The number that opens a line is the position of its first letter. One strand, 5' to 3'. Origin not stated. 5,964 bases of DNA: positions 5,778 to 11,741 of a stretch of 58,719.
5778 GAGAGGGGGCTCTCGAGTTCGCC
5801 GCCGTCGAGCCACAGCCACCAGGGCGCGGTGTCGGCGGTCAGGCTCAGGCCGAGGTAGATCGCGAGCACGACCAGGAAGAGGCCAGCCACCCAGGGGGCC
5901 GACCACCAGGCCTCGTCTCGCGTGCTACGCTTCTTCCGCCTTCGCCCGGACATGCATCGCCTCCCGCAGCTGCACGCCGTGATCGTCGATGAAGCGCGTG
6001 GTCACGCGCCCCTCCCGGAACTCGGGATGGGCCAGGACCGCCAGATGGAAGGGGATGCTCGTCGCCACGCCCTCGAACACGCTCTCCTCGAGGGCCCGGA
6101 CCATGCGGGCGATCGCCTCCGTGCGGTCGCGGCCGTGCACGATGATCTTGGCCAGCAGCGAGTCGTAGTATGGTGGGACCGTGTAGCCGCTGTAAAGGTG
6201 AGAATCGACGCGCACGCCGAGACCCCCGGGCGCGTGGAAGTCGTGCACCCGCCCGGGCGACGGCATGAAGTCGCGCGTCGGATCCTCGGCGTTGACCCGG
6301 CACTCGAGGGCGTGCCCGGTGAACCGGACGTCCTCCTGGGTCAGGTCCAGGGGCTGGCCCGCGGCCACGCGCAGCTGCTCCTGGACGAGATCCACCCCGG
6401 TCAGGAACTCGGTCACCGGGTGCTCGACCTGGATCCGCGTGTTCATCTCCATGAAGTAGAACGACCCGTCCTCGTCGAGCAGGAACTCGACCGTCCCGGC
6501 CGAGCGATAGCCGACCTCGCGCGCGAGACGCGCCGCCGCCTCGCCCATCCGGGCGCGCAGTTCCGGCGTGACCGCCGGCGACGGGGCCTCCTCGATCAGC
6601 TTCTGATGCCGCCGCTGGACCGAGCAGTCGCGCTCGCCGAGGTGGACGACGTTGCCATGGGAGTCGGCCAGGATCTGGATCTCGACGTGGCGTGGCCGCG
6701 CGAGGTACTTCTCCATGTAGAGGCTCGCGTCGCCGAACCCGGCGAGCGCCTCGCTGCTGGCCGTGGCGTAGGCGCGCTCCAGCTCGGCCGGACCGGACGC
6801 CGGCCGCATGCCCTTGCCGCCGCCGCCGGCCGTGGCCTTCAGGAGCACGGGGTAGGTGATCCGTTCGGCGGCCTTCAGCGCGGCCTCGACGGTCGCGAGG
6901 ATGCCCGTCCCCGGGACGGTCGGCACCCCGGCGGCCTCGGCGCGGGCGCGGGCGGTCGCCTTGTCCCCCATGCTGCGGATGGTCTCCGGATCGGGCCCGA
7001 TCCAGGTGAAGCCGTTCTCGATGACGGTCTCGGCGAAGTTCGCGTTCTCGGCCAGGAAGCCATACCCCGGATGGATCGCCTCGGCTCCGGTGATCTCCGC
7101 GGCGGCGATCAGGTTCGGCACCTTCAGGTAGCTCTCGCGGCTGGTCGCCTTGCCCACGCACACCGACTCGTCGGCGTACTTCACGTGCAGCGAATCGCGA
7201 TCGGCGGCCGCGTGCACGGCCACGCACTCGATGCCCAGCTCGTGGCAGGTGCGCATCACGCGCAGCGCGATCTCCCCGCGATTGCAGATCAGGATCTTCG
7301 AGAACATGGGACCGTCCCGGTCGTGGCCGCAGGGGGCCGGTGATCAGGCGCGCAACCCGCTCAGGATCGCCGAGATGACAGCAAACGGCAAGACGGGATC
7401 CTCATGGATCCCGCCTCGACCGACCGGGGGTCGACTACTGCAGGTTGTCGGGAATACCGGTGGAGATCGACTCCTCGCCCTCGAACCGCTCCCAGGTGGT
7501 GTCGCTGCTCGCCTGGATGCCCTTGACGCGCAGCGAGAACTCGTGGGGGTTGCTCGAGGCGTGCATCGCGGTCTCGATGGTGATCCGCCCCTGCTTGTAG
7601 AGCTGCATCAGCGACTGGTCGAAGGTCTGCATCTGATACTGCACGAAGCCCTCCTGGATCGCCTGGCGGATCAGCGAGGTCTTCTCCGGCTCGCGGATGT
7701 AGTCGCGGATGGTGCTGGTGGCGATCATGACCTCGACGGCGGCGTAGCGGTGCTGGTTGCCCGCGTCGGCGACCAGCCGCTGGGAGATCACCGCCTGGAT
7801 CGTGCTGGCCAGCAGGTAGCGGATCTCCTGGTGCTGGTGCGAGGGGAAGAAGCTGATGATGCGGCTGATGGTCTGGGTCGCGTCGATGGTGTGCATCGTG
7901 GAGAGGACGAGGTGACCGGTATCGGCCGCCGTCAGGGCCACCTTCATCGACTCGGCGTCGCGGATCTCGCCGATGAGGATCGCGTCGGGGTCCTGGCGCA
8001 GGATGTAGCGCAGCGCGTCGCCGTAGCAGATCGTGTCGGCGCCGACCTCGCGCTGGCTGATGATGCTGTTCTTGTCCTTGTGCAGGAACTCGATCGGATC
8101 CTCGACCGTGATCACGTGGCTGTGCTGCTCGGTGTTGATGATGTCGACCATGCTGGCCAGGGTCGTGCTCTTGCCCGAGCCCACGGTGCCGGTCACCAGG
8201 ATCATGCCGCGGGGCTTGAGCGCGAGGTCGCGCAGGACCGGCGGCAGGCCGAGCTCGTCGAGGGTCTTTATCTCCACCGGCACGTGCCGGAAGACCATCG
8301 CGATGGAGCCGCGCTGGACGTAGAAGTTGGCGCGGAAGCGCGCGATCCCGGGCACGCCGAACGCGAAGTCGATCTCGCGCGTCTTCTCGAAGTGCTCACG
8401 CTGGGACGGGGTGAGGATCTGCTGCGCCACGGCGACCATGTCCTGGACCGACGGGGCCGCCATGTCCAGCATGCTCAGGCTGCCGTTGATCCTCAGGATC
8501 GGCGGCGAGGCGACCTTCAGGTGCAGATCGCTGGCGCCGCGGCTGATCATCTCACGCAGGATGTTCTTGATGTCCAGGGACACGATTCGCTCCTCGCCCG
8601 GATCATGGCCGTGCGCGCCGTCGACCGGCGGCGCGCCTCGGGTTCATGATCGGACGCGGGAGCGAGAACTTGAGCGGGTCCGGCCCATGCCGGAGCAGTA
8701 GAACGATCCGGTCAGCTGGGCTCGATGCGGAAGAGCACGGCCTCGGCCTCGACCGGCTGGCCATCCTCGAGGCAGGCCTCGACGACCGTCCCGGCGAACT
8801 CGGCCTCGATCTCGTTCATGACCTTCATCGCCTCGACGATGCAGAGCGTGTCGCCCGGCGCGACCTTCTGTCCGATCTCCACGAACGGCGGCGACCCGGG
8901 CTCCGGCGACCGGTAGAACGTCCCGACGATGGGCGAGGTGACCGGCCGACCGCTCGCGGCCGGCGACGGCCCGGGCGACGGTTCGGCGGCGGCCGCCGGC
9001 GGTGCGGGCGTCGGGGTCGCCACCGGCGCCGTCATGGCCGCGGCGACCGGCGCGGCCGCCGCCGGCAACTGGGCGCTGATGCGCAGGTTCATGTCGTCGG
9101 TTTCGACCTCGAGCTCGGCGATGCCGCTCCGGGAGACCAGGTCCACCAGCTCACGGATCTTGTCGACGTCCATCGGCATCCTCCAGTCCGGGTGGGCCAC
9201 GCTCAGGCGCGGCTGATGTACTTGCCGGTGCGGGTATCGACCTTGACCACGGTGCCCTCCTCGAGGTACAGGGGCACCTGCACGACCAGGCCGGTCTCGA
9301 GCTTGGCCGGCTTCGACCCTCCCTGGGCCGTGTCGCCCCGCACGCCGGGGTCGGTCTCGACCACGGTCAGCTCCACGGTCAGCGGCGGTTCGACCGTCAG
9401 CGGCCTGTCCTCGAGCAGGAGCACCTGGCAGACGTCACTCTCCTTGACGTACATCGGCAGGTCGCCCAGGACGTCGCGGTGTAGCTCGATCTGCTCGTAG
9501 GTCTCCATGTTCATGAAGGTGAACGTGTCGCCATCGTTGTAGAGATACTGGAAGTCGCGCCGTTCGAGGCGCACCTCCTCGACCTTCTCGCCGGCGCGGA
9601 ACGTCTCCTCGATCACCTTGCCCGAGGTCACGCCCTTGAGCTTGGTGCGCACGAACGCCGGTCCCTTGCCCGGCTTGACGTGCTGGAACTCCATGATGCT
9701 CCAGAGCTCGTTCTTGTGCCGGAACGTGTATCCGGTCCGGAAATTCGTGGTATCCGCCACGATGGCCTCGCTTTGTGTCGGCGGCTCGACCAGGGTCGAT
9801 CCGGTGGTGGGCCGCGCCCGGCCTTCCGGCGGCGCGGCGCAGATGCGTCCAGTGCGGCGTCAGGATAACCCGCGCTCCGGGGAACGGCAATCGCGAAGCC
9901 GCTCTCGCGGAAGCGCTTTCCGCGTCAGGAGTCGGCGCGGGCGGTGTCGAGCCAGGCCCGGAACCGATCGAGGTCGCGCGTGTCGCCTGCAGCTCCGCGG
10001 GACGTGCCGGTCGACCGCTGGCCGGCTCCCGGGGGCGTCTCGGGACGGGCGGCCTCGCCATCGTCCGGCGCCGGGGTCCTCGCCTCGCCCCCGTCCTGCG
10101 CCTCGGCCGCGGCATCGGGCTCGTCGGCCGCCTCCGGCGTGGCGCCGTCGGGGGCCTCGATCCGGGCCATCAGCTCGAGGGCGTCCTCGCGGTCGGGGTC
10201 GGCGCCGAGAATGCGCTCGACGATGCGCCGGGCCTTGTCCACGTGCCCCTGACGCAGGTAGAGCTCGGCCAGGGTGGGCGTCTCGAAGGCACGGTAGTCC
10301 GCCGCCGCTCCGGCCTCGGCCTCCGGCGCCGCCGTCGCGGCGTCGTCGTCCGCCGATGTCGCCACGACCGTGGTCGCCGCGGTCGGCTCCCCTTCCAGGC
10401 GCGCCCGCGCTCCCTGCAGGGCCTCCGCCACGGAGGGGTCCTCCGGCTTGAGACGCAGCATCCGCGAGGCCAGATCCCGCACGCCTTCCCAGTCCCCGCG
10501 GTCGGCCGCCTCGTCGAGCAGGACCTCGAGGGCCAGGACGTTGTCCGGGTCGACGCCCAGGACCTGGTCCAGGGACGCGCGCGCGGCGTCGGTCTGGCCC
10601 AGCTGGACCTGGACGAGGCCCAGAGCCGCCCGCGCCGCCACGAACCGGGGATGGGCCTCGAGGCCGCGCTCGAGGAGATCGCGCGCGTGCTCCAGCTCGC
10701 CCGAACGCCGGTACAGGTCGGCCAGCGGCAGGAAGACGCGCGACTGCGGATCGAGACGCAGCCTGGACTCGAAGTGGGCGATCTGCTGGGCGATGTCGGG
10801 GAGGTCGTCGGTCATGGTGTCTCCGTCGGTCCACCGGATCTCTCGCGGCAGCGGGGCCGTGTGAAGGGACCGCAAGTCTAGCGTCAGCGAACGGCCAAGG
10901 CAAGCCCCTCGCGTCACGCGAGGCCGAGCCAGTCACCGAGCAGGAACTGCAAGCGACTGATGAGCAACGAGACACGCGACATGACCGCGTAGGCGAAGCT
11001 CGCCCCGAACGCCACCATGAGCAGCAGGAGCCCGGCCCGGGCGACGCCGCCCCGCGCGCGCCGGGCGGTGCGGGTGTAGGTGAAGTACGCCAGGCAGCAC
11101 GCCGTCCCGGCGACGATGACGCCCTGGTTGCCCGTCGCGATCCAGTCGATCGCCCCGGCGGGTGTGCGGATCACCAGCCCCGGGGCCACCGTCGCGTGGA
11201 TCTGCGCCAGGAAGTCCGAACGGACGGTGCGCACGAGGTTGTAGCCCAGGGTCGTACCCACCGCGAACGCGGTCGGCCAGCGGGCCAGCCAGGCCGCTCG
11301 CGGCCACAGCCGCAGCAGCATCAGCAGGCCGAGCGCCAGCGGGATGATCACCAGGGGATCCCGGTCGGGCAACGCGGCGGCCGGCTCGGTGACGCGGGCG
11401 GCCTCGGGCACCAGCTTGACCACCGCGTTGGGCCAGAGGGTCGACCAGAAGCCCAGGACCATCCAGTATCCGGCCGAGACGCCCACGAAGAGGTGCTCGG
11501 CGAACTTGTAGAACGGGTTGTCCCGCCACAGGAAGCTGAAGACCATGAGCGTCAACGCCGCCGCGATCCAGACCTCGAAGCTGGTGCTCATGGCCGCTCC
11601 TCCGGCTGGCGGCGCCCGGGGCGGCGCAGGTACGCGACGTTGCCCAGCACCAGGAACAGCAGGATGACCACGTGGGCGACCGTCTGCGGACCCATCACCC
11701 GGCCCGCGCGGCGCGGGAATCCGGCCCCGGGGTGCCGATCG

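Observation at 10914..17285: Six-gene translationally coupled module: orphan GlmL-like ATPase, a KOW/barrel-sandwich protein and four membrane proteins I cannot assign to a family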

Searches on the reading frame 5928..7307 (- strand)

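Call 66: search_protein_families(library=pfam, proteins=[window:5928-7307:-], max_evalue=0.00001)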
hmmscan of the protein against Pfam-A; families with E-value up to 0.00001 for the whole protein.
window:5928-7307:- (460 aa): 4 families
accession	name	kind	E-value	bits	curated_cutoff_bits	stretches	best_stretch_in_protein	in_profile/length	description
PF02786.22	CPSase_L_D2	-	5.5e-77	258.5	19.8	1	115-321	1-209/211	Carbamoyl-phosphate synthase L chain, ATP binding domain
PF00289.28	Biotin_carb_N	-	1.6e-45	154.6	25.5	1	1-110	1-110/110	Biotin carboxylase, N-terminal domain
PF02785.25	Biotin_carb_C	-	3.9e-43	146.4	32.4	1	335-441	1-107/108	Biotin carboxylase C-terminal domain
PF07478.18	Dala_Dala_lig_C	-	9.1e-08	32.3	24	1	141-290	26-174/204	D-ala D-ala ligase C-terminus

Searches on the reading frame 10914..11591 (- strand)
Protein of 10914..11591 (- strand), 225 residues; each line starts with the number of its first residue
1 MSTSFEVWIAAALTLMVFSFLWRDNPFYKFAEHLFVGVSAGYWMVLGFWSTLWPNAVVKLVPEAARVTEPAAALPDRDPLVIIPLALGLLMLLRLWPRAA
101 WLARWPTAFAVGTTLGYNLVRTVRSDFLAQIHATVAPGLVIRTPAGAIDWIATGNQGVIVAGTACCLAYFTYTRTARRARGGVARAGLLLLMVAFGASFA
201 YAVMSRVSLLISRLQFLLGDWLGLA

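Call 4: search_protein_families(library=pfam, proteins=[window:10914-11591:-], max_evalue=0.1)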
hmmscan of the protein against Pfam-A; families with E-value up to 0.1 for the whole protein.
window:10914-11591:- (225 aa): 0 families

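Call 5: search_protein_families(library=ncbifam, proteins=[window:10914-11591:-], max_evalue=0.1)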
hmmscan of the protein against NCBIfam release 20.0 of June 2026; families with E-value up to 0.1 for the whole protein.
window:10914-11591:- (225 aa): 0 families

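Call 46: search_solved_structures(query=A6, max_evalue=10)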
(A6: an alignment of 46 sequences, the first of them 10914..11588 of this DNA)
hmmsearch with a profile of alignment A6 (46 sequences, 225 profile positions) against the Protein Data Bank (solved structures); distinct sequences matched with E-value up to 10: 0.

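Call 62: search_protein_families(library=padloc, proteins=[window:10914-11591:-], max_evalue=0.01)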
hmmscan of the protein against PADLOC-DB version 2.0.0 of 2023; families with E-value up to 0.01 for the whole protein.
window:10914-11591:- (225 aa): 0 families
